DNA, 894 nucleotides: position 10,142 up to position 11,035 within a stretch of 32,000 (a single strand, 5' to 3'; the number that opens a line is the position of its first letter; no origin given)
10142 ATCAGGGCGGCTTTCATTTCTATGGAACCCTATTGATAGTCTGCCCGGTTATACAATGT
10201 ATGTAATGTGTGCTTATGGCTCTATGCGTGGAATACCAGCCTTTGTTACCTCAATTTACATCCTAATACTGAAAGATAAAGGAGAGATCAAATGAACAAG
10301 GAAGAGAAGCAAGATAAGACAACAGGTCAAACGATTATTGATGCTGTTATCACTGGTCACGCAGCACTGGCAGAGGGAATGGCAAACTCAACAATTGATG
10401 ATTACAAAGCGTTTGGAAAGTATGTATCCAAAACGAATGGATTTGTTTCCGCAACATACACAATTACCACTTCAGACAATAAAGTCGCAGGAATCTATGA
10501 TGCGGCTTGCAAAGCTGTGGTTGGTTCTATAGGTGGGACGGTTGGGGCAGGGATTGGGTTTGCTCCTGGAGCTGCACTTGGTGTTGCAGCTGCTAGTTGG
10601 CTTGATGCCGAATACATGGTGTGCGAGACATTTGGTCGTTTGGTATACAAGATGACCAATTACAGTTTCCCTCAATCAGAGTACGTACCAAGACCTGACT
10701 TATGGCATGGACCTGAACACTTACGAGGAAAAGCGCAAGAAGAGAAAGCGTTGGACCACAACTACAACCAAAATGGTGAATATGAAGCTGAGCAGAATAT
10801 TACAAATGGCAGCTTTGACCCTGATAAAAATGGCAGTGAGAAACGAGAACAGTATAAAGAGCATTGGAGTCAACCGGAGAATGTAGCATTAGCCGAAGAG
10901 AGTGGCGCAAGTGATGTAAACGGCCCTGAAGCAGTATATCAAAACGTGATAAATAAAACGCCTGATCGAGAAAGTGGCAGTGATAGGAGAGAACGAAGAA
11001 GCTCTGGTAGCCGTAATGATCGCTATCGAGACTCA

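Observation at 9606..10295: Orphan, strongly AT-rich 4-TM gene wedged between hlyD and the RTX gene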

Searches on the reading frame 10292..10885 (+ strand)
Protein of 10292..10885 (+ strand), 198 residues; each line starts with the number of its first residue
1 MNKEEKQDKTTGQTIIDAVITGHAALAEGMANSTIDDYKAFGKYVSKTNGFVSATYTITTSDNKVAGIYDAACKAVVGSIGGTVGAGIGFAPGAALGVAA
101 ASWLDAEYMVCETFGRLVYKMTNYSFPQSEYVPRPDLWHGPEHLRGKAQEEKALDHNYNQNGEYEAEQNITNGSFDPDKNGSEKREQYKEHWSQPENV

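Call 29: find_homologous_proteins(query=window:10292-10885:+, max_evalue=0.01)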
Query seq(198 aa): 253 candidates shared short words with the query, none scored E <= 0.01.
